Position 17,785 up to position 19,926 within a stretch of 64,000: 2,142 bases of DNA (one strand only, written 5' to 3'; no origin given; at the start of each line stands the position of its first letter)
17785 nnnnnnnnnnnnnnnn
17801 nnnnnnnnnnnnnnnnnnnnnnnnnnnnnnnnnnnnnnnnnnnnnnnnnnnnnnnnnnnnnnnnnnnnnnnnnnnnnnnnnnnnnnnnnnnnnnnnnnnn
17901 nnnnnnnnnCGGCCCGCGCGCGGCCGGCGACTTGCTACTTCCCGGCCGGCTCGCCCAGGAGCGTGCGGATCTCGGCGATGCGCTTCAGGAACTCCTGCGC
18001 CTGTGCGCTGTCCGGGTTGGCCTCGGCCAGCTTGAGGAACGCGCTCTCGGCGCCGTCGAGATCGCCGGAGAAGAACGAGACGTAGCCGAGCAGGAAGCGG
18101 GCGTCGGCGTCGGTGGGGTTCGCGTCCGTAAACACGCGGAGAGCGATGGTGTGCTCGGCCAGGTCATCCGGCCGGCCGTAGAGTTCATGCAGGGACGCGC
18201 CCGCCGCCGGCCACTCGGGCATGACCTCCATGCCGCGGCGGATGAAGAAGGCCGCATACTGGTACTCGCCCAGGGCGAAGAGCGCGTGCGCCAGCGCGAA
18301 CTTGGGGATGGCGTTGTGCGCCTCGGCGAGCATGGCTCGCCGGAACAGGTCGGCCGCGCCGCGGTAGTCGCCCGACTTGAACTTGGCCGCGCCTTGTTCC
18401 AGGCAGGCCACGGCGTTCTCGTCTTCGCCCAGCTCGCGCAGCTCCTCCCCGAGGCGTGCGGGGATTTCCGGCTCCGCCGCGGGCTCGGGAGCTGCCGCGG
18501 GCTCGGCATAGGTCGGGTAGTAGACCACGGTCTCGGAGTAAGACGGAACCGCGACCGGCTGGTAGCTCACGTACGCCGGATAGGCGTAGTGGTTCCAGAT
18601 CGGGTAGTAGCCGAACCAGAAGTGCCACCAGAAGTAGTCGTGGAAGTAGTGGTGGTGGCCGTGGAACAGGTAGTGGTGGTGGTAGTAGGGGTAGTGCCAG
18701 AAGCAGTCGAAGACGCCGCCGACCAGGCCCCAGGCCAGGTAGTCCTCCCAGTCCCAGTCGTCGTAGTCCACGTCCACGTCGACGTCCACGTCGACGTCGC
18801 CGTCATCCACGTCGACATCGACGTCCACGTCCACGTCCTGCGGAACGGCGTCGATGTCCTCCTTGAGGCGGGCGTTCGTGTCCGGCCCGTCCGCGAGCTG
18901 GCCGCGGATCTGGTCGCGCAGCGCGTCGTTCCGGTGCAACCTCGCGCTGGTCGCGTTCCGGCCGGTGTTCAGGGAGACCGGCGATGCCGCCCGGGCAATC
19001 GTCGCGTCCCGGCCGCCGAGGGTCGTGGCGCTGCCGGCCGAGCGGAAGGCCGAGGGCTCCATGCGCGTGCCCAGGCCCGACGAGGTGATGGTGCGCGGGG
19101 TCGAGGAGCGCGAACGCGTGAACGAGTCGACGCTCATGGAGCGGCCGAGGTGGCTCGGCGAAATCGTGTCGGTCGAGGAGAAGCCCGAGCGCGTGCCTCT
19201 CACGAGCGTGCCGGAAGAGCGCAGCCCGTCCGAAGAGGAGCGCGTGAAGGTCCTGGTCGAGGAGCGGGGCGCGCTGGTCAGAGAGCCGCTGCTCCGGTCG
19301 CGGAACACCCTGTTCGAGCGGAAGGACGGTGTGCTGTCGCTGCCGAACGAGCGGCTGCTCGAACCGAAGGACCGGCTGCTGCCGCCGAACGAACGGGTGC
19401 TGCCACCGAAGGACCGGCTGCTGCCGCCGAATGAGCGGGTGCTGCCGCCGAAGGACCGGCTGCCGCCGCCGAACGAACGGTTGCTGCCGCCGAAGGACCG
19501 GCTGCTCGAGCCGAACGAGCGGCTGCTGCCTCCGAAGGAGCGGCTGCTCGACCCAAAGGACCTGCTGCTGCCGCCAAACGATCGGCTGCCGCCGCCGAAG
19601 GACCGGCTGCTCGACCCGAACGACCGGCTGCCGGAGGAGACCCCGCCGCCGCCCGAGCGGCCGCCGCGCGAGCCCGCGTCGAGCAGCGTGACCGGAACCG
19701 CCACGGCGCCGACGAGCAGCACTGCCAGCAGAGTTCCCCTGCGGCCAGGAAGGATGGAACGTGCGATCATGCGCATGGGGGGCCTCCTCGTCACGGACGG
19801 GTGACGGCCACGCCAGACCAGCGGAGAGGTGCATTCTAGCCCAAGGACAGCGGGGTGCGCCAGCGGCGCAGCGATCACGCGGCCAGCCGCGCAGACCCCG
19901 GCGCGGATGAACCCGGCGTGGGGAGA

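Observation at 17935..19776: Secreted protein built from 22 SRSFGGS heptads, a (DV)n acidic tract and an extraordinary His/Tyr/Trp/Phe block, ending in a TPR domain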

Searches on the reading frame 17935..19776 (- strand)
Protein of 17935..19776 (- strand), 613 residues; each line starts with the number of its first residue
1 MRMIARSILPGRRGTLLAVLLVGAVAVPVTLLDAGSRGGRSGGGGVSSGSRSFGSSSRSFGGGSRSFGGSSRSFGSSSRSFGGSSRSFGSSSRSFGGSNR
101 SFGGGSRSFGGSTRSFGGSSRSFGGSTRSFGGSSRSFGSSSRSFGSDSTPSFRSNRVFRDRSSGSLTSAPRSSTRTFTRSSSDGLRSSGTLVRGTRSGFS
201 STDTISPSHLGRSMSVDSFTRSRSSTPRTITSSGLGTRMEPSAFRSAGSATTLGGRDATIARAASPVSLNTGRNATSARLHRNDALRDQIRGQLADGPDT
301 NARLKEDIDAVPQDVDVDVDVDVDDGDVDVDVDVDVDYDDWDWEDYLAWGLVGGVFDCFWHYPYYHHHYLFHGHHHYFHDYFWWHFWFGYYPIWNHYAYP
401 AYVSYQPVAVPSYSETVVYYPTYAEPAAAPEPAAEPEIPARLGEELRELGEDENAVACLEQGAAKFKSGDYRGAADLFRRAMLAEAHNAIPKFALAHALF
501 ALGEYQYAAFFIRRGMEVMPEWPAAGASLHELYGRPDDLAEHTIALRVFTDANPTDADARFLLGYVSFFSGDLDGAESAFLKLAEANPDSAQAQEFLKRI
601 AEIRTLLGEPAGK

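Call 7: search_protein_families(library=pfam, proteins=[window:17935-19776:-], max_evalue=1)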
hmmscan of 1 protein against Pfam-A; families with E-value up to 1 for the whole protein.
window:17935-19776:- (613 aa): 15 families
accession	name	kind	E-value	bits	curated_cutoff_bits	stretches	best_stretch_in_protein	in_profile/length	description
PF14559.12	TPR_19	-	1.6e-12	48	25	2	466-525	2-61/68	Tetratricopeptide repeat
PF07719.23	TPR_2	-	8.6e-09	35.3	27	3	557-589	1-33/34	Tetratricopeptide repeat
PF13432.12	TPR_16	-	1.5e-06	28.9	32.7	2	549-591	23-65/65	Tetratricopeptide repeat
PF13181.12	TPR_8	-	7.2e-06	26.2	25.7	1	557-589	1-33/34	Tetratricopeptide repeat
PF00515.34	TPR_1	-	0.00024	21.2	27.8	0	455-481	1-27/34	Tetratricopeptide repeat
PF13428.12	TPR_14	-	0.00057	20.8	23.5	1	558-597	2-41/44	Tetratricopeptide repeat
PF13431.12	TPR_17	-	0.003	18.1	24.4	1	551-577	7-33/34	Tetratricopeptide repeat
PF12895.13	ANAPC3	-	0.0041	17.8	27.2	1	462-511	30-78/82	Anaphase-promoting complex, cyclosome, subunit 3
PF25060.1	ARM_TT21_2nd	-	0.0091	15.9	27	1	534-593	199-258/270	Tetratricopeptide repeat protein 21 second ARM domain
PF23914.1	TPR_CcmH_CycH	-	0.018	15.3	42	1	536-594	29-87/158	Cytochrome c-type biogenesis protein H TPR domain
PF14863.12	Alkyl_sulf_dimr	-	0.021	15.6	26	1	457-507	71-121/139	Alkyl sulfatase dimerisation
PF13414.12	TPR_11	-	0.028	14.6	26.8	0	443-461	1-19/42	TPR repeat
PF24575.1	TPR_Slam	-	0.17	12.7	35.2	1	454-508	46-100/104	Surface lipoprotein assembly modifier, N-terminal TPR repeats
PF07219.19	HemY_N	-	0.31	11.6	31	0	452-498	56-102/107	HemY protein N-terminus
PF13176.12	TPR_7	-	0.59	10.8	27.9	0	467-484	11-27/36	Tetratricopeptide repeat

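Call 8: search_protein_families(library=ncbifam, proteins=[window:17935-19776:-], max_evalue=1)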
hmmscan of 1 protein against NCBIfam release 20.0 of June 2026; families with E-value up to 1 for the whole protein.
window:17935-19776:- (613 aa): 8 families
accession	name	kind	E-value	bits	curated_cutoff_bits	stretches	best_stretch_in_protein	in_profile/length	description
TIGR02917.1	PEP_TPR_lipo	equivalog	9e-06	23.8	312.2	1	461-594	267-400/899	XrtA/PEP-CTERM system TPR-repeat protein PrsT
TIGR02552.1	LcrH_SycD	equivalog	1e-05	25.3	104.8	1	462-518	59-115/136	SycD/LcrH family type III secretion system chaperone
NF040959.1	MamA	equivalog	1.7e-05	24.3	200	1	449-591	31-173/204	magnetosome protein MamA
TIGR02795.1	tol_pal_ybgF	equivalog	2.5e-05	24.9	90.1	1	554-607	36-89/119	tol-pal system protein YbgF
NF033920.0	C39_PA2778_fam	equivalog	0.00021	20.8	150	1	453-518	188-253/255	PA2778 family cysteine peptidase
NF011886.0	PRK15359.1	equivalog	0.049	13.4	146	0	550-593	17-60/144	type III secretion system chaperone protein SscB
TIGR02521.1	type_IV_pilW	equivalog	0.09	12.3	154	1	445-594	21-172/234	type IV pilus biogenesis/stability protein PilW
TIGR00540.1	TPR_hemY_coli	hypoth_equivalog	0.2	10.4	142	0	493-595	265-364/385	heme biosynthesis-associated TPR protein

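Call 47: predict_structure(alignment_id=A2)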
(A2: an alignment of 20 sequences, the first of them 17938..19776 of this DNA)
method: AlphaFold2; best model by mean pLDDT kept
length: 613 residues; sequences in the alignment: 20
mean_pLDDT: 58.0   pTM: 0.50
mean pLDDT of the five models: 58.0, 56.0, 55.5, 54.6, 53.0
residues with pLDDT >= 90: 126; 70-90: 55; 50-70: 97; < 50: 335
segments of 3 or more residues with pLDDT < 50: 1-3, 5-7, 16-24, 31-39, 41-59, 61-157, 159-282, 292-322, 324-327, 331-344, 349-351, 609-613
pLDDT, mean of each block of 10 residues (from residue 1): 44 45 44 48 44 41 44 42 40 40 40 43 40 38 45 47 43 36 41 37 40 34 42 42 40 36 32 37 49 42 38 36 46 43 46 51 57 65 74 64 54 55 57 65 89 93 92 98 96 97 98 96 86 82 92 96 94 89 95 94 71 29
secondary structure, 60 per line:
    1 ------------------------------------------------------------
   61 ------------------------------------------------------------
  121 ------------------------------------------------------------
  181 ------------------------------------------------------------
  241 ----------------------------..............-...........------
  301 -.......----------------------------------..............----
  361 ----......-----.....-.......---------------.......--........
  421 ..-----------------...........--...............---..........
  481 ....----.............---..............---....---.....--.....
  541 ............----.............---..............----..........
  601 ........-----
elements in order: H269-282 H284-294 H302-308 H343-356 H365-370 H376-380 H382-388 E404-410 E413-422 H440-450 H453-467 H471-484 H489-501 H505-518 H522-525 H529-533 H536-552 H557-569 H573-586 H591-608

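Call 65: search_protein_families(library=pfam, alignment_id=A3, max_evalue=0.001)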
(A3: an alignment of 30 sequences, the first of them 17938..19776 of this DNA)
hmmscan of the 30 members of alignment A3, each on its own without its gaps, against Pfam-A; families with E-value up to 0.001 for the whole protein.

A. member 1, window:17938-19776:- (613 aa): 6 families
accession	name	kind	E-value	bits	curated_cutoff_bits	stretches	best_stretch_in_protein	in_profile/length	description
PF14559.12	TPR_19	-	1.6e-12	48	25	2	466-525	2-61/68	Tetratricopeptide repeat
PF07719.23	TPR_2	-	8.6e-09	35.3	27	0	557-589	1-33/34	Tetratricopeptide repeat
PF13432.12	TPR_16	-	1.5e-06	28.9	32.7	0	549-591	23-65/65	Tetratricopeptide repeat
PF13181.12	TPR_8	-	7.2e-06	26.2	25.7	0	557-589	1-33/34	Tetratricopeptide repeat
PF00515.34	TPR_1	-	0.00024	21.2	27.8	0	455-481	1-27/34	Tetratricopeptide repeat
PF13428.12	TPR_14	-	0.00057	20.8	23.5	0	558-597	2-41/44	Tetratricopeptide repeat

B. families by the number of members that match (of 30 scanned): 19 families
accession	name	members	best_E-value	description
PF07719.23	TPR_2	26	3.7e-14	Tetratricopeptide repeat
PF14559.12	TPR_19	21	2.4e-14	Tetratricopeptide repeat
PF13432.12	TPR_16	20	5.5e-13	Tetratricopeptide repeat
PF13428.12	TPR_14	18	1.1e-11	Tetratricopeptide repeat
PF13181.12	TPR_8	13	1.4e-12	Tetratricopeptide repeat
PF00515.34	TPR_1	13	1.8e-12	Tetratricopeptide repeat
PF13414.12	TPR_11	10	3.6e-11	TPR repeat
PF23914.1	TPR_CcmH_CycH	10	1.5e-07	Cytochrome c-type biogenesis protein H TPR domain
PF13424.12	TPR_12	7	3.5e-09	Tetratricopeptide repeat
PF12895.13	ANAPC3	5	3.2e-10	Anaphase-promoting complex, cyclosome, subunit 3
PF13174.12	TPR_6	5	1.3e-05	Tetratricopeptide repeat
PF14561.12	TPR_20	4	1.3e-07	Tetratricopeptide repeat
PF13431.12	TPR_17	4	7.8e-07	Tetratricopeptide repeat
PF24575.1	TPR_Slam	3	2.6e-05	Surface lipoprotein assembly modifier, N-terminal TPR repeats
PF13371.12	TPR_9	2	4.9e-06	Tetratricopeptide repeat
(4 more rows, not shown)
